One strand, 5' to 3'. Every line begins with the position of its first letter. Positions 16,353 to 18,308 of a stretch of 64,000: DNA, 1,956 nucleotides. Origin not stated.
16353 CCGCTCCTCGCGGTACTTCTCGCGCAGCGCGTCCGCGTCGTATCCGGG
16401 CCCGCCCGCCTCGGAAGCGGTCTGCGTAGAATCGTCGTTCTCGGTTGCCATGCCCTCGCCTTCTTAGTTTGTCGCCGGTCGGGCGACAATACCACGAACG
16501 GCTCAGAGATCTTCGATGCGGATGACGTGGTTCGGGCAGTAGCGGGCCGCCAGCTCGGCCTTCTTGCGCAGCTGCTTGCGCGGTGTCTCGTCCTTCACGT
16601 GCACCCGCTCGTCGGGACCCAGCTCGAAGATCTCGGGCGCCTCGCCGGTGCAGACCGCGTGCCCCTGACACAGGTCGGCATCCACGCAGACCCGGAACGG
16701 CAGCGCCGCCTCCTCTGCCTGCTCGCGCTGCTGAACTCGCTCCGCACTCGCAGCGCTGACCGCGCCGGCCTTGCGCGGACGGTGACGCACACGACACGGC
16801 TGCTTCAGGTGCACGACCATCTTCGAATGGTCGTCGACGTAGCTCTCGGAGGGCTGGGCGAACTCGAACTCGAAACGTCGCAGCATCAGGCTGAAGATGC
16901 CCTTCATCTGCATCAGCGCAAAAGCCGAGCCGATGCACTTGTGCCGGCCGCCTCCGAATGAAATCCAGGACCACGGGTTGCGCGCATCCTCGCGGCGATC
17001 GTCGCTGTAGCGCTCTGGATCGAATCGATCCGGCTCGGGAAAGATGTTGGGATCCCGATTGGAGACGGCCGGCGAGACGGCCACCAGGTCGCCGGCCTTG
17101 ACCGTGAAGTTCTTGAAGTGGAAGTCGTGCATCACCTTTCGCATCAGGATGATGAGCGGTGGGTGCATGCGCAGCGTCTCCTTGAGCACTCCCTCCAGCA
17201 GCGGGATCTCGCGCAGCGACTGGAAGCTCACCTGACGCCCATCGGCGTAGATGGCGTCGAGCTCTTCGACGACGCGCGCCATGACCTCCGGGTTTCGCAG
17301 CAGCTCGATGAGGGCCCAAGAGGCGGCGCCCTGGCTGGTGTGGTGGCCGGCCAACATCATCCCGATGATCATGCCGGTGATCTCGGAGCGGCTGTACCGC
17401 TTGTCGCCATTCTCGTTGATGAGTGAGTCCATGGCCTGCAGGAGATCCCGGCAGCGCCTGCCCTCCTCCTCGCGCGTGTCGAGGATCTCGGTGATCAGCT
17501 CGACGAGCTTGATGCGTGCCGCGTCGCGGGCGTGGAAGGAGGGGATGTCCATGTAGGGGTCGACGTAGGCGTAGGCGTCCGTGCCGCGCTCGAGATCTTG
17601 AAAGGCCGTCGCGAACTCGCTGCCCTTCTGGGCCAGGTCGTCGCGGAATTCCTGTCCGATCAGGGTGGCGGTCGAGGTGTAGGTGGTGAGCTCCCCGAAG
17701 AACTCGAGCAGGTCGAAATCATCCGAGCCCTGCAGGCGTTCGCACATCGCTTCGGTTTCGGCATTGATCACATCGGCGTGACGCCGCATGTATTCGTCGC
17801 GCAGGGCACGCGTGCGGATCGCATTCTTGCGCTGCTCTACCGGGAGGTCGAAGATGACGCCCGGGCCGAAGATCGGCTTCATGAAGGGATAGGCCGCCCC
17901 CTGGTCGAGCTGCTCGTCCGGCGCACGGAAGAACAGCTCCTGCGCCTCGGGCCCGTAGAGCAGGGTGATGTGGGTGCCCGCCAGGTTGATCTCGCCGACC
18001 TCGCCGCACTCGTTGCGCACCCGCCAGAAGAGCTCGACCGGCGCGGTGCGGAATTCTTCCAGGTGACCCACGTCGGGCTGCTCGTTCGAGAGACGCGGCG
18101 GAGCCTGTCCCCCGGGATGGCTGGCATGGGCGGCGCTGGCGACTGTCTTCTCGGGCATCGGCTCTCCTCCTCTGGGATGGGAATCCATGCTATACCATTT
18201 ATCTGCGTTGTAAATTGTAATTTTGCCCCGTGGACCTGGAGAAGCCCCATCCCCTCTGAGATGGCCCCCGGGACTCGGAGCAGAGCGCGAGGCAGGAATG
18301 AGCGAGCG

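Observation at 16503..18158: Natural fusion of a CYP51-like P450 (sterol 14-alpha-demethylase family) to a C-terminal ferredoxin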

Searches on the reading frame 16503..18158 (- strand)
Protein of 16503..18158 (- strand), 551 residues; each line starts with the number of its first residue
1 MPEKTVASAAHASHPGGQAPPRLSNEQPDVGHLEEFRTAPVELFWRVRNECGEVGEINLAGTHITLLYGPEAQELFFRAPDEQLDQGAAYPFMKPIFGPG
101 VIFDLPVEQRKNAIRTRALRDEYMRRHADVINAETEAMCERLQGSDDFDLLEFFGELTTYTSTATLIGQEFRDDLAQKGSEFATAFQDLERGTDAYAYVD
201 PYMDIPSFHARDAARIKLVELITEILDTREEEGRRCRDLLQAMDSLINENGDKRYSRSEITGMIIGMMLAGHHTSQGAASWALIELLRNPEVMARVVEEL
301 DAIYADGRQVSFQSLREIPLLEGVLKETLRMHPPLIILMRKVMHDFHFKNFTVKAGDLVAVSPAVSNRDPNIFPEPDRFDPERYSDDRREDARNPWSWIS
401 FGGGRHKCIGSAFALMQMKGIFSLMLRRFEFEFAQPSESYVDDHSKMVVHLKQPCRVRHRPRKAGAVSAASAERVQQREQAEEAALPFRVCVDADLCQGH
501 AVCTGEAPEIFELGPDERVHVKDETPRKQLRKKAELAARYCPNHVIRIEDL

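Call 3: search_protein_families(library=pfam, proteins=[window:16506-18158:-], max_evalue=0.01)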
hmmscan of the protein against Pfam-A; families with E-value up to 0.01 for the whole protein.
window:16506-18158:- (551 aa): 4 families
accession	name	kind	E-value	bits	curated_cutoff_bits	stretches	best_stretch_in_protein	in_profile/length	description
PF00067.27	p450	-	1.1e-70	239.2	22.8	1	26-452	6-455/462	Cytochrome P450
PF13459.11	Fer4_15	-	2.3e-09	38.3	22.4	1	490-548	1-66/66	4Fe-4S single cluster domain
PF13370.11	Fer4_13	-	1.3e-07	32.6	24.5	1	492-547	1-57/58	4Fe-4S single cluster domain of Ferredoxin I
PF06902.16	Fer4_19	-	0.0083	16.6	24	0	489-534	7-51/64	Divergent 4Fe-4S mono-cluster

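Call 4: search_solved_structures(query=window:16506-18158:-, max_evalue=0.001, show_alignments=2)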
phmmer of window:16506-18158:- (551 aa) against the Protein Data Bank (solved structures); distinct sequences matched with E-value up to 0.001: 557 (the best 60 are shown).
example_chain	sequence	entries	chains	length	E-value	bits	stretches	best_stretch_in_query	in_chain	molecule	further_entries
7tef_A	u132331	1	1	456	1.4e-156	525.3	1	20-464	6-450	Cytochrome P450 51B1 Cyp51B1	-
1e9x_A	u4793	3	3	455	7.3e-152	509.7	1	19-463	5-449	CYTOCHROME P450 51-LIKE RV0764C | CYTOCHROME P450 51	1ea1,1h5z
1u13_A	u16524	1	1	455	2e-151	508.3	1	19-463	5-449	Cytochrome P450 51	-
1x8v_A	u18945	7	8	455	1.2e-150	505.7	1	19-463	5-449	Cytochrome P450 51 | STEROL 14ALPHA-DEMETHYLASE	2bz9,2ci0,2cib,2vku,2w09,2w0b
2w0a_A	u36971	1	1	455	8.7e-150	502.9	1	19-463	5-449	CYTOCHROME P450 51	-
6mcw_A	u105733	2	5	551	8.2e-144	483.2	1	13-548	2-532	Cytochrome P450 51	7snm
7jj1_A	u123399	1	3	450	5.7e-126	424.3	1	13-463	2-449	Cytochrome P450 51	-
6mi0_A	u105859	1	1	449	1.1e-125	423.3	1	13-462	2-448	Cytochrome P450 51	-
6q2c_A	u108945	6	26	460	1.4e-68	234.9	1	15-460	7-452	Obtusifoliol 14alphademethylase | Obtusifoliol 14alphademethylase, putative | sterol 14a-demethylase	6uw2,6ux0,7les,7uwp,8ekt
5tl8_A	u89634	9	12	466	3.2e-65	223.8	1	15-463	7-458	Protein CYP51 | CYP51, sterol 14alpha-demethylase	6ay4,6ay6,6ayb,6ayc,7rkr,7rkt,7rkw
9bat_A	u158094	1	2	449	2e-64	221.2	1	18-436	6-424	Lanosterol 14-alpha demethylase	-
8yqo_A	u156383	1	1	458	3.8e-59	203.7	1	15-437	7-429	Lanosterol 14-alpha demethylase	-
3jus_A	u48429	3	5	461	4.1e-59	203.6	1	16-437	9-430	Lanosterol 14-alpha demethylase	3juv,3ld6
4uhl_A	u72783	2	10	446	1.4e-58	201.8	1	17-436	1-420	STEROL 14-ALPHA DEMETHYLASE | Lanosterol 14-alpha demethylase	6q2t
4uhi_A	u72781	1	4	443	9.2e-58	199.2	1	20-436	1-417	STEROL 14-ALPHA DEMETHYLASE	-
9wat_A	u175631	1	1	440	2.9e-50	174.4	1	21-461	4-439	Cytochrome P450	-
7wzl_A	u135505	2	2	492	1.3e-31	112.9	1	251-468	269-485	Putative cytochrome P450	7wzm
3dbg_A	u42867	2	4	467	1.1e-28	103.2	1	12-437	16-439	Putative cytochrome P450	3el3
2ve3_A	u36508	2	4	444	1.1e-27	99.9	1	209-432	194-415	PUTATIVE CYTOCHROME P450 120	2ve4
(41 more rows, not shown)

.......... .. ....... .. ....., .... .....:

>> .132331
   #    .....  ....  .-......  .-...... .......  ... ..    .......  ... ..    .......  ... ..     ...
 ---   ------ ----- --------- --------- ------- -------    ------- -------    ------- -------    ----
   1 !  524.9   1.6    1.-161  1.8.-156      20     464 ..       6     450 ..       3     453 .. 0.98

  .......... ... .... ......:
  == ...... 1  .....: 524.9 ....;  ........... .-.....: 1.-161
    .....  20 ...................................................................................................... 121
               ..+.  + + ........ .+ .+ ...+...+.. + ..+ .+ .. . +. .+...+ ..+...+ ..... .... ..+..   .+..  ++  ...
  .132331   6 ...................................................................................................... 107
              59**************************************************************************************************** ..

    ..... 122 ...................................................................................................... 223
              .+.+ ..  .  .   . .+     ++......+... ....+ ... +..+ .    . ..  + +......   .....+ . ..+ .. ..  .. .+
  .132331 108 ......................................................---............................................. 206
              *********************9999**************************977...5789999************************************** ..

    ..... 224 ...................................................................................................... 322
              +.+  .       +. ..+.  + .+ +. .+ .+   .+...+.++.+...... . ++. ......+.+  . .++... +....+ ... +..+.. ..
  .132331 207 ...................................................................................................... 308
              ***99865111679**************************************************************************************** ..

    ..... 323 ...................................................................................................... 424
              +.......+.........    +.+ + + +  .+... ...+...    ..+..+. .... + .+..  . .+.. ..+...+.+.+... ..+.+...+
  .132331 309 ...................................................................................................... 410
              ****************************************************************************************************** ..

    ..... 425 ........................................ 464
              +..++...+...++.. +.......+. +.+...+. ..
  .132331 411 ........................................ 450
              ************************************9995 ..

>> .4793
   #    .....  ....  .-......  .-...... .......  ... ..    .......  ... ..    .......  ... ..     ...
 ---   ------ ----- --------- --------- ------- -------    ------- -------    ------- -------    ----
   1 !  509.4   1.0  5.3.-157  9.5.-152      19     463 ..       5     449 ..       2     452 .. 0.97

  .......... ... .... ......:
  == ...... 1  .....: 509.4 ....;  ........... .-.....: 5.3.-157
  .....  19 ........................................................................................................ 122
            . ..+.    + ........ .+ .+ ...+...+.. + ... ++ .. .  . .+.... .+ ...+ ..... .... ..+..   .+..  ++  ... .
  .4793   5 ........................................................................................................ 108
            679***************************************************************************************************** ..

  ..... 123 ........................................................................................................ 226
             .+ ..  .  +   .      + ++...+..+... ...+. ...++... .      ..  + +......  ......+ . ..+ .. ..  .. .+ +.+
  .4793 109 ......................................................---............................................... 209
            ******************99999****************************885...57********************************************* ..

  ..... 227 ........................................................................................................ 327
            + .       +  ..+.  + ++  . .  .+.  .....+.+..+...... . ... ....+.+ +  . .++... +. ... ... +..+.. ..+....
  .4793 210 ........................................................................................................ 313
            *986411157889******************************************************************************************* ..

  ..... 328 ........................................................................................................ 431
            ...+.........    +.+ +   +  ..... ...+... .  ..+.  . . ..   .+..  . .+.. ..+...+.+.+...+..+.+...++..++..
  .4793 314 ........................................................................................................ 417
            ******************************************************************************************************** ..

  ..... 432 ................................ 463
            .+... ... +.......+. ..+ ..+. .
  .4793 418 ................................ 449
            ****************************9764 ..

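Call 5: search_protein_families(library=ncbifam, proteins=[window:16506-18158:-], max_evalue=0.01)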
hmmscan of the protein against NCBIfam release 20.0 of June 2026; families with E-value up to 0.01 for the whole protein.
window:16506-18158:- (551 aa): 10 families
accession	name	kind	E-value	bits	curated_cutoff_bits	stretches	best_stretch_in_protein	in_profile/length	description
NF051859.1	AlbFlvMonOxTrpSyn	equivalog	1.5e-40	139.2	700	1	13-439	14-437/457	bifunctional albaflavenone monooxygenase/terpene synthase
NF045812.1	PentlenOxigase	equivalog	2.3e-35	122.3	800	1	28-460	11-436/444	pentalenene oxygenase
NF050147.1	aminopyruv_ApyO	equivalog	2.5e-35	122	525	1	110-465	90-427/444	RiPP biosynthesis cytochrome P450 ApyO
TIGR04538.1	P450_cycloAA_1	subfamily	9.2e-29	100.5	500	1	110-428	79-365/395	cytochrome P450, cyclodipeptide synthase-associated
TIGR04515.1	P450_rel_GT_act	subfamily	5e-14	52.5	343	1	116-388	108-327/386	P450-derived glycosyltransferase activator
NF041802.1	P450_SolI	exception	1.5e-13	50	850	1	316-430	290-396/424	solanimycin biosynthesis cytochrome P450 SolI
NF053744.1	FAProxCypCBc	equivalog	2.9e-13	49.2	600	1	321-435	276-390/416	CYP152 family fatty-acid peroxygenase CypC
NF041177.1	Cyp119_Thmprot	equivalog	1.3e-11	43.9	680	1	312-422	233-333/368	cytochrome P450 Cyp119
TIGR04458.1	CYP450_TxtE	equivalog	1.4e-09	37.1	500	1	336-429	291-375/403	4-nitrotryptophan synthase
NF045816.1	PentlenlactSyn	equivalog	2.5e-09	36.4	700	1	217-440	183-378/396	pentalenolactone synthase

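Call 9: find_homologous_proteins(query=window:16506-18158:-, max_evalue=1e-20)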
Query window:16506-18158:- (551 aa): 4649 proteins with E <= 1e-20 among 8000 candidates; the best 120 are listed.
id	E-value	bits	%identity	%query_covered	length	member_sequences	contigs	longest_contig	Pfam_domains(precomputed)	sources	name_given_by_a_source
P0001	0.0e+0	1168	91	100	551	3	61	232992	PF13459.12,PF13370.12,PF00067.28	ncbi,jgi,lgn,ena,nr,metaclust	ncbi:MAG: cytochrome P450 [bacterium]|jgi:sterol 14-demethylase|nr:cytochrome P450 [Deltaproteobacte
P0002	0.0e+0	1123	89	98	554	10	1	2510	PF13459.12,PF13370.12,PF00067.28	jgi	jgi:sterol 14-demethylase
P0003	0.0e+0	1123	88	100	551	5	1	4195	PF13459.12,PF13370.12,PF00067.28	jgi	-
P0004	0.0e+0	1111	88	98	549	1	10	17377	PF13459.12,PF13370.12,PF00067.28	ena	-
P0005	0.0e+0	1102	87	99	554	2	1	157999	PF13459.12,PF13370.12,PF00067.28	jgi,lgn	-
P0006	0.0e+0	1093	87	97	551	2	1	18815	PF13459.12,PF13370.12,PF00067.28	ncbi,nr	ncbi:MAG: cytochrome P450 [bacterium]|nr:cytochrome P450 [bacterium]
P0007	0.0e+0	1088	87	97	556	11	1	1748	PF13459.12,PF13370.12,PF00067.28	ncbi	-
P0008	0.0e+0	1087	86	100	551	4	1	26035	PF13459.12,PF13370.12,PF00067.28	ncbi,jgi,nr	ncbi:MAG: cytochrome P450 [Deltaproteobacteria bacterium]|nr:cytochrome P450 [Deltaproteobacteria ba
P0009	0.0e+0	1087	87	97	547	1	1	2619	PF13459.12,PF13370.12,PF00067.28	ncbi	-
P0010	0.0e+0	1084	87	97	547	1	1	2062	PF13459.12,PF13370.12,PF00067.28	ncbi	-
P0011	0.0e+0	1078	84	100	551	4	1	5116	PF13459.12,PF13370.12,PF00067.28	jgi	-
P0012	0.0e+0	1070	87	98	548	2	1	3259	PF13459.12,PF13370.12,PF00067.28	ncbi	-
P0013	0.0e+0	1064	83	100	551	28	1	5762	PF13459.12,PF13370.12,PF00067.28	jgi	-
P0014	0.0e+0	1020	80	100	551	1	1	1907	PF13459.12,PF13370.12,PF00067.28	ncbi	-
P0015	1.3e-294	996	80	97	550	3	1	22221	PF13459.12,PF13370.12,PF00067.28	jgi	-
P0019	1.1e-282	956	77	98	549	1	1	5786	PF13459.12,PF13370.12,PF00067.28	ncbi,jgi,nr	ncbi:MAG: cytochrome P450 [Deltaproteobacteria bacterium]|nr:cytochrome P450 [Deltaproteobacteria ba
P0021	7.2e-282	954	77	98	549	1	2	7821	PF13459.12,PF13370.12,PF00067.28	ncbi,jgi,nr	ncbi:MAG: cytochrome P450 [Deltaproteobacteria bacterium]|nr:cytochrome P450 [Deltaproteobacteria ba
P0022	3.7e-281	951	77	98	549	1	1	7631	PF13459.12,PF13370.12,PF00067.28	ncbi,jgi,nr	ncbi:MAG: cytochrome P450 [Deltaproteobacteria bacterium]|nr:cytochrome P450 [Deltaproteobacteria ba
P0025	1.8e-277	939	76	98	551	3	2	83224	PF13459.12,PF13370.12,PF00067.28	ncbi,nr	ncbi:MAG: cytochrome P450 [bacterium]|nr:cytochrome P450 [bacterium]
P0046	1.1e-213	729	52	64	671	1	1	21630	PF23346.2,PF00067.28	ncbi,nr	ncbi:Probable cytochrome P450 [Mycobacteroides abscessus subsp. abscessus]|nr:Probable cytochrome P4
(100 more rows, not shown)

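Call 13: find_encoding_contigs(protein=P0001, flank=10000, max_places=4)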
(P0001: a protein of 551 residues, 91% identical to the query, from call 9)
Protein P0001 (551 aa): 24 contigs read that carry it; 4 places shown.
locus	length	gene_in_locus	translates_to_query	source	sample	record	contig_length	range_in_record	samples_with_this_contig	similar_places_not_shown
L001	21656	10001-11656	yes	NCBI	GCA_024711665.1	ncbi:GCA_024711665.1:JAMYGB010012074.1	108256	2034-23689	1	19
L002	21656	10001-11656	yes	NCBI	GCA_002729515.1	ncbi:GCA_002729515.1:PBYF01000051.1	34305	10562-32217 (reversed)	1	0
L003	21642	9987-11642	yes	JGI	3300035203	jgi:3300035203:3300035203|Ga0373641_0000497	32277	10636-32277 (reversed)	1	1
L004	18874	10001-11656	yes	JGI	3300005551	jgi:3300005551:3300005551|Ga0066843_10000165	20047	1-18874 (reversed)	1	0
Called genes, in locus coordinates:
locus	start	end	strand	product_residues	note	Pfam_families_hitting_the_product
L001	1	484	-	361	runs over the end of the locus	-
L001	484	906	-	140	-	-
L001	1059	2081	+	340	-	PF12625:Arabinose_bd, PF12833:HTH_18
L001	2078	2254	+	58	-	-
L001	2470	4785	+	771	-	PF22085:NorB_cytochrome_c-like, PF00115:COX1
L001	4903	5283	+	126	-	PF00037:Fer4 (faint), PF12797:Fer4_2 (faint), PF13237:Fer4_10 (weak), PF12838:Fer4_7 (weak)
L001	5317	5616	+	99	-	-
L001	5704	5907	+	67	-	-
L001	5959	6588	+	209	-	PF05019:Coq4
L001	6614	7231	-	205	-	PF00510:COX3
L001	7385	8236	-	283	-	PF01694:Rhomboid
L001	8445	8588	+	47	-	-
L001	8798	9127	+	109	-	-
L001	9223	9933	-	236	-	PF00440:TetR_N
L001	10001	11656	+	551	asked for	PF00067:p450, PF13370:Fer4_13 (weak), PF13459:Fer4_15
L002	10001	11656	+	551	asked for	PF00067:p450, PF13370:Fer4_13 (weak), PF13459:Fer4_15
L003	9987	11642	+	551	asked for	PF00067:p450, PF13370:Fer4_13 (weak), PF13459:Fer4_15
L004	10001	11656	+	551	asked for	PF00067:p450, PF13370:Fer4_13 (weak), PF13459:Fer4_15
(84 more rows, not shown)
